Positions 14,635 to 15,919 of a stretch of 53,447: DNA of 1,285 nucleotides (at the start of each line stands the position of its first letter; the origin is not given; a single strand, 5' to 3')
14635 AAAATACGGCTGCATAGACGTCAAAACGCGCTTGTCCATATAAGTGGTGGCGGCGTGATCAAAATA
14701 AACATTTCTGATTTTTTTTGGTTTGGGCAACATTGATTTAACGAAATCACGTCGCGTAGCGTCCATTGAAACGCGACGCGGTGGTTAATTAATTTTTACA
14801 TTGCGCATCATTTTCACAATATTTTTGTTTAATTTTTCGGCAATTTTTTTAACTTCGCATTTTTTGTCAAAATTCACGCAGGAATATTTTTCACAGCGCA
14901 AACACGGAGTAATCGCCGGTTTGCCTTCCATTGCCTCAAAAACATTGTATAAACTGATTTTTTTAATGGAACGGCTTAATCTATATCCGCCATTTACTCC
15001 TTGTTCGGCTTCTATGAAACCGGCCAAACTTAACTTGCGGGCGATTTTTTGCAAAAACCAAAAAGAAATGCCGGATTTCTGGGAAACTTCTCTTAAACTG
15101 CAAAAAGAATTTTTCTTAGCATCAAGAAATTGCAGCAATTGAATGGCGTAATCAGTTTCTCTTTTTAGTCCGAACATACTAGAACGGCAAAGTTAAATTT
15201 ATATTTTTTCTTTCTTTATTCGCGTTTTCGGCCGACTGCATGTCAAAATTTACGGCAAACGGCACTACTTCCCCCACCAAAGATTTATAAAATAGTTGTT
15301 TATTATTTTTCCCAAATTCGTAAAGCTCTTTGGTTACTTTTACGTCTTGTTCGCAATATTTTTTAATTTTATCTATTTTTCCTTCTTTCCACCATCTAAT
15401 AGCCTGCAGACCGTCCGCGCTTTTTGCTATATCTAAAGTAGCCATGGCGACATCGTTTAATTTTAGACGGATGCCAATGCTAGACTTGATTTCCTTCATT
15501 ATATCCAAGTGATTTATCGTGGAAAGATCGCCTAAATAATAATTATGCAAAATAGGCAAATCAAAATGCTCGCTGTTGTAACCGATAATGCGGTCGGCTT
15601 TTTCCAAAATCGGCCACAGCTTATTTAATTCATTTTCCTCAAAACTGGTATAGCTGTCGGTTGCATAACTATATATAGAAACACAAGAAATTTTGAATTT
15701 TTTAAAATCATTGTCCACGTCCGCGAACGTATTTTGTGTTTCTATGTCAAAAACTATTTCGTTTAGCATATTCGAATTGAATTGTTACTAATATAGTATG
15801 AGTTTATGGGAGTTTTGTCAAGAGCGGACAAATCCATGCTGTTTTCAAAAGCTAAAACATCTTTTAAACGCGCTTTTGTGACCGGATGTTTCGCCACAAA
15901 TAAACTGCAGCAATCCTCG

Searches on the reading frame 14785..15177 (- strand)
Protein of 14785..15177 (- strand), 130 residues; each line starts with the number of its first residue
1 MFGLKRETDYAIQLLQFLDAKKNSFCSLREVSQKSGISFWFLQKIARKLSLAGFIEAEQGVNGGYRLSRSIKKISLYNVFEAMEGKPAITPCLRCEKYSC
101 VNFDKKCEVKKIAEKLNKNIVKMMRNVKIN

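Call 79: search_protein_families(library=pfam, proteins=[window:14785-15177:-], max_evalue=0.001)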
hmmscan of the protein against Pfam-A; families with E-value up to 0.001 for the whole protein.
window:14785-15177:- (130 aa): 1 family
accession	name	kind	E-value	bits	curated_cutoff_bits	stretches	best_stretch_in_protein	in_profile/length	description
PF02082.26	Rrf2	-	9.2e-26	91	30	1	4-129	1-126/132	Iron-dependent Transcriptional regulator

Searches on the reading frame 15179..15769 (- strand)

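Call 79: search_protein_families(library=pfam, proteins=[window:15179-15769:-], max_evalue=0.001)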
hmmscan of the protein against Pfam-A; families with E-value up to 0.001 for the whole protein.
window:15179-15769:- (196 aa): 3 families
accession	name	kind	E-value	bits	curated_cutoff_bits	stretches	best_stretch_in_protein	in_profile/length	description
PF13482.12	RNase_H_2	-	3.6e-12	47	22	1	6-151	2-162/165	RNase_H superfamily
PF10108.15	DNA_pol_B_exo2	-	1.4e-09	38.4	24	1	83-146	102-166/213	Predicted 3'-5' exonuclease related to the exonuclease domain of PolB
PF01612.26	DNA_pol_A_exo1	-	5.3e-05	23.5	23.6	1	4-151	22-166/173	3'-5' exonuclease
